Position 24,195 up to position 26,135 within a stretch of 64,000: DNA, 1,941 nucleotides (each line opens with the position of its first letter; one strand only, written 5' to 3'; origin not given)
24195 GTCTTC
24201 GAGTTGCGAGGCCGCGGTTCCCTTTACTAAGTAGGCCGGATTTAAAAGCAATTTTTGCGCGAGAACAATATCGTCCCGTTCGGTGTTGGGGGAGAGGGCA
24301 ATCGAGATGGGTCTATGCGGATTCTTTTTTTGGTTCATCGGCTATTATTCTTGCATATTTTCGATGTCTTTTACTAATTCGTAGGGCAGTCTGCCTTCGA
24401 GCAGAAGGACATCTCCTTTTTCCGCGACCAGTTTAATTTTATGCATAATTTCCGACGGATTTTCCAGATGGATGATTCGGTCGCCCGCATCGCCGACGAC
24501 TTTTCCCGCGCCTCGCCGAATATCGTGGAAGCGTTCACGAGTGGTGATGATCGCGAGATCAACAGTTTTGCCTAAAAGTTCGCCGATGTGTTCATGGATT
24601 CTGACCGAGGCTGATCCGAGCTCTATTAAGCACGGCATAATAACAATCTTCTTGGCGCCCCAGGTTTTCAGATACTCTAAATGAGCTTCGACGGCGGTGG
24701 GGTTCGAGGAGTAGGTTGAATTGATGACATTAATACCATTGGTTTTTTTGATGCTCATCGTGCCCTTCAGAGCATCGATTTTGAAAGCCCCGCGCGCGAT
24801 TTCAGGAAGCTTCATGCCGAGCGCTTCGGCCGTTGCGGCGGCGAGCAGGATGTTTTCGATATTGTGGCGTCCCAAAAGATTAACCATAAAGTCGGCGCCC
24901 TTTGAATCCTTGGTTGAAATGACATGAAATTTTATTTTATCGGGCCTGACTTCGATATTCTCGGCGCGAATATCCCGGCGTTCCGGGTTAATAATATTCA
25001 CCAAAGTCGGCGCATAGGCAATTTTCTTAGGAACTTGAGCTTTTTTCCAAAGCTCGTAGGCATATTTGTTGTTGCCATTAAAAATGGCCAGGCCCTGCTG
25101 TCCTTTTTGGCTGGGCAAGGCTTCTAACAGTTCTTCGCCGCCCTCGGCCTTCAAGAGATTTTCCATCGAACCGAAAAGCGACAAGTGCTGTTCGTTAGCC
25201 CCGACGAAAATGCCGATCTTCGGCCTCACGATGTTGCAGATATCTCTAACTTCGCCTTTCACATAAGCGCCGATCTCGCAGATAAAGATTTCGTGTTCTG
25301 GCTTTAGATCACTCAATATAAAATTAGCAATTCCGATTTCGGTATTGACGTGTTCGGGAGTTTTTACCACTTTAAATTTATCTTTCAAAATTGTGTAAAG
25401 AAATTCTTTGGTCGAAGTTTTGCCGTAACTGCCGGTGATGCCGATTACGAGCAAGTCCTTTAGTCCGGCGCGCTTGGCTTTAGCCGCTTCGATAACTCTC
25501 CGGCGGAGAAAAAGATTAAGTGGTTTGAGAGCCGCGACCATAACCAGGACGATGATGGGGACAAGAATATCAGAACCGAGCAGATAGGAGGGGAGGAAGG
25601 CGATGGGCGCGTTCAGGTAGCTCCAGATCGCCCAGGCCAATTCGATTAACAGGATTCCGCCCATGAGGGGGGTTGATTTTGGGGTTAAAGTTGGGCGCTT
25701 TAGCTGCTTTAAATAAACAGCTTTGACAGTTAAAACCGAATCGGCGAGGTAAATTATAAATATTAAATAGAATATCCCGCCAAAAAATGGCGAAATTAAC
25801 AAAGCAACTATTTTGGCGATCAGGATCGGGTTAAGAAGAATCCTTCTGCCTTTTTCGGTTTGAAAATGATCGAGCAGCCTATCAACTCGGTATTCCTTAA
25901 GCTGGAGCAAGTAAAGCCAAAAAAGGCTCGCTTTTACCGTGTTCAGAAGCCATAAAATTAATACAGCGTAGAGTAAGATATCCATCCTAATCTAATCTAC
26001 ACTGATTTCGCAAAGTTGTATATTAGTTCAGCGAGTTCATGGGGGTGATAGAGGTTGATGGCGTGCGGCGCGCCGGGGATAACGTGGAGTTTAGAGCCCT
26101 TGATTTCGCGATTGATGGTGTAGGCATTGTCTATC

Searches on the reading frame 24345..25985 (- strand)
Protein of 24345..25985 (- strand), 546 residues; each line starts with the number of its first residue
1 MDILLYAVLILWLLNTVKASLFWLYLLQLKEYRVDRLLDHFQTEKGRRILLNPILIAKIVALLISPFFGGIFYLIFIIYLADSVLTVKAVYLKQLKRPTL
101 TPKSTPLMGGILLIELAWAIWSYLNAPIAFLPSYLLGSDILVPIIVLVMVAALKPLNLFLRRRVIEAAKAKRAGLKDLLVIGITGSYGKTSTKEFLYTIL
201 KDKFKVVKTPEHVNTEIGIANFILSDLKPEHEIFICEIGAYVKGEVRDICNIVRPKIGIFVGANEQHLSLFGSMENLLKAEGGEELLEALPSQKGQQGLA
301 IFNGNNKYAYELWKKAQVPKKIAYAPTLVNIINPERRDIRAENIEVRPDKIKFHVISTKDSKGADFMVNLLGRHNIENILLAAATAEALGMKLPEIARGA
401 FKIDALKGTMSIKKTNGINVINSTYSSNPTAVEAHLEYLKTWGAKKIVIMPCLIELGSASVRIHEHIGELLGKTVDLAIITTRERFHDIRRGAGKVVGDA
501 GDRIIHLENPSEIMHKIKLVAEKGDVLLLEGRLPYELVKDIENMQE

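Call 43: search_protein_families(library=ncbifam, proteins=[window:24345-25985:-], max_evalue=1e-10)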
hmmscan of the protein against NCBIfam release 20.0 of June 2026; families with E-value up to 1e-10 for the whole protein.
window:24345-25985:- (546 aa): 13 families
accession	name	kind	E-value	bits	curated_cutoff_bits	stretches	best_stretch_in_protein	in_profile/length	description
TIGR01143.1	murF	subfamily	2.7e-60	204.5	288.6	1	166-531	63-405/418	UDP-N-acetylmuramoyl-tripeptide--D-alanyl-D-alanine ligase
NF008896.0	PRK11929.1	equivalog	2.1e-53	181.4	1023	1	166-532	593-944/965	bifunctional UDP-N-acetylmuramoyl-L-alanyl-D-glutamate--2,6-diaminopimelate ligase MurE/UDP-N-acetylmuramoyl-tripeptide--D-alanyl-D-alanine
NF008041.0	PRK10773.1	equivalog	2.1e-34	119.1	551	1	180-474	102-383/453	UDP-N-acetylmuramoyl-tripeptide--D-alanyl-D-alanine ligase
NF008897.0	PRK11930.1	equivalog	1.8e-29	102.3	804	1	167-532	97-441/822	bifunctional UDP-N-acetylmuramoyl-tripeptide:D-alanyl-D-alanine ligase/alanine racemase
NF010693.0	PRK14093.1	equivalog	3.7e-21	75.3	544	1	165-471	96-396/479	UDP-N-acetylmuramoylalanyl-D-glutamyl-2,6-diaminopimelate--D-alanyl-D-alanine ligase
TIGR01085.1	murE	subfamily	4.8e-18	65.3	257.3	1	255-449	178-362/472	UDP-N-acetylmuramyl-tripeptide synthetase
TIGR01082.1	murC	equivalog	3.2e-16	59.5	335.1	1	175-448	97-349/449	UDP-N-acetylmuramate--L-alanine ligase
NF001126.0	PRK00139.1-4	equivalog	2.2e-15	56.2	373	1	176-449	102-372/486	UDP-N-acetylmuramoyl-L-alanyl-D-glutamate--2,6-diaminopimelate ligase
NF001124.0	PRK00139.1-2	equivalog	7.9e-15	54.6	476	1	256-497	200-431/500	UDP-N-acetylmuramoyl-L-alanyl-D-glutamate--2,6-diaminopimelate ligase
NF053645.1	pMurC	equivalog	2e-13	49.9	560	0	335-453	284-399/492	pseudomurein biosynthesis peptide ligase pMurC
TIGR01087.1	murD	equivalog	1.3e-12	47.6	211.95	1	179-441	105-340/441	UDP-N-acetylmuramoyl-L-alanine--D-glutamate ligase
NF033197.0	F430_CfbE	equivalog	1.5e-12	47.3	250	0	346-443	248-340/430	coenzyme F430 synthase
NF001123.0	PRK00139.1-1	equivalog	5.1e-11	41.9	586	0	176-447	105-378/493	UDP-N-acetylmuramoyl-L-alanyl-D-glutamate--2,6-diaminopimelate ligase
